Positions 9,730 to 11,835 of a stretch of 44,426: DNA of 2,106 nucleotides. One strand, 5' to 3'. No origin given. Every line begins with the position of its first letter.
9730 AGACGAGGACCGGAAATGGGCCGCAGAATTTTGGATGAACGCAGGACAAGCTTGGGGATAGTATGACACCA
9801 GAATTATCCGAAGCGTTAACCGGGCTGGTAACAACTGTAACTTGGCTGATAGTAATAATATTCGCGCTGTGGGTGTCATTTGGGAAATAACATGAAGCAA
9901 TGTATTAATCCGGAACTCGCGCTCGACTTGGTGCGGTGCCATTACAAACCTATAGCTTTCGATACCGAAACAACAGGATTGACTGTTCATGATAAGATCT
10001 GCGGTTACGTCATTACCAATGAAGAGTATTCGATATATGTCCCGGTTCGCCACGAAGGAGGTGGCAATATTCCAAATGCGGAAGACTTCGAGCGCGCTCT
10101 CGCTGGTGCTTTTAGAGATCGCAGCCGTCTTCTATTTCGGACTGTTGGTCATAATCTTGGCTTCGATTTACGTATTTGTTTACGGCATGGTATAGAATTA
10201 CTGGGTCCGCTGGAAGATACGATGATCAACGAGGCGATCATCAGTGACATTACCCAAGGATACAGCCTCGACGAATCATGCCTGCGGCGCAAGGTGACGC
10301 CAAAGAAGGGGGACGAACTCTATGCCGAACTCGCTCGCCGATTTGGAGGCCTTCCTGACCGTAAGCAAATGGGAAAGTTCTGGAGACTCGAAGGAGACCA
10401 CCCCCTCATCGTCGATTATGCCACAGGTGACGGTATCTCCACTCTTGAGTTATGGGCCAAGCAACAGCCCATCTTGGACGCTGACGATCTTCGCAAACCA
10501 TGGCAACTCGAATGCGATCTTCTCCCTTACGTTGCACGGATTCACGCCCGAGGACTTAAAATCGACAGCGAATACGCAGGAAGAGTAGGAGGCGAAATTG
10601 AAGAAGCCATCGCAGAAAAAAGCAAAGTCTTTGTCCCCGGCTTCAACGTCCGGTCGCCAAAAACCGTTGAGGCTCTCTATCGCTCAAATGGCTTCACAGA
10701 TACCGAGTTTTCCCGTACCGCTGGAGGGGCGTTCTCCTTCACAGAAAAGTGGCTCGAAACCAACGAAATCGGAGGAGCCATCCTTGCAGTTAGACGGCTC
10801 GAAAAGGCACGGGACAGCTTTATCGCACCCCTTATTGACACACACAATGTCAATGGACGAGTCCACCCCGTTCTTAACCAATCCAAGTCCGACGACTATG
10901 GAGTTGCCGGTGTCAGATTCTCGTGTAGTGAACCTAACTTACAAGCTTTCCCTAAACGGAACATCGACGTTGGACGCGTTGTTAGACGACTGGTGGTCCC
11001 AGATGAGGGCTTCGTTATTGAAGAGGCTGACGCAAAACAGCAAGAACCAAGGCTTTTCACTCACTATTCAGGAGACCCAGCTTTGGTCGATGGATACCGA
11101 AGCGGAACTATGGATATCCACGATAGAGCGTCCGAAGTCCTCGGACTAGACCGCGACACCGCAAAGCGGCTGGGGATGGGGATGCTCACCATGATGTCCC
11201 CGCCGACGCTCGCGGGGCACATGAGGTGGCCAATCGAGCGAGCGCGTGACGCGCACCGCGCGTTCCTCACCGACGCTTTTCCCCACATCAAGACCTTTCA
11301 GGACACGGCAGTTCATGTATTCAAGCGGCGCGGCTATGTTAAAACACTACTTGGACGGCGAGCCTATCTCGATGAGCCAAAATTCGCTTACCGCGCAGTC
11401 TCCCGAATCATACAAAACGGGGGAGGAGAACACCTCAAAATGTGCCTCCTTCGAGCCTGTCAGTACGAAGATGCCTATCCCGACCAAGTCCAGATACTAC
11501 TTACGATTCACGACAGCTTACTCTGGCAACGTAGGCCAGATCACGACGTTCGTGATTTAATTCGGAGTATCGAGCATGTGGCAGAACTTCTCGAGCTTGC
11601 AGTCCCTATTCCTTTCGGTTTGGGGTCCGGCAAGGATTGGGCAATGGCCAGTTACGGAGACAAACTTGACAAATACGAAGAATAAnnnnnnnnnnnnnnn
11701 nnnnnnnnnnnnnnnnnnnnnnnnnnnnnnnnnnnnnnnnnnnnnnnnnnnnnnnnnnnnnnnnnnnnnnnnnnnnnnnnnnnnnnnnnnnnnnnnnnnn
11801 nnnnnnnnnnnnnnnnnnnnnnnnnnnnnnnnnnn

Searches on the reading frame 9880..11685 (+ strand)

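Call 23: search_protein_families(library=phrogs, proteins=[window:9880-11685:+], max_evalue=0.001)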
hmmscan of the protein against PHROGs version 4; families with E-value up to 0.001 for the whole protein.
window:9880-11685:+ (601 aa): 5 families
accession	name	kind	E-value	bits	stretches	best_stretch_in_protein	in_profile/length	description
phrog_17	-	DNA, RNA and nucleotide metabolism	1.4e-70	239.6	1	21-589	669-1232/1445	DNA polymerase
phrog_12241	-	DNA, RNA and nucleotide metabolism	3.7e-12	47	1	24-139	129-250/502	DNA polymerase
phrog_15971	-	DNA, RNA and nucleotide metabolism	1.9e-10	41.4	1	338-587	129-372/376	DNA polymerase I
phrog_5995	-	DNA, RNA and nucleotide metabolism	9.5e-10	39.4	1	435-567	4-143/236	DNA polymerase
phrog_2573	-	DNA, RNA and nucleotide metabolism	5.9e-06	26.7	1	383-572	22-249/336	DNA polymerase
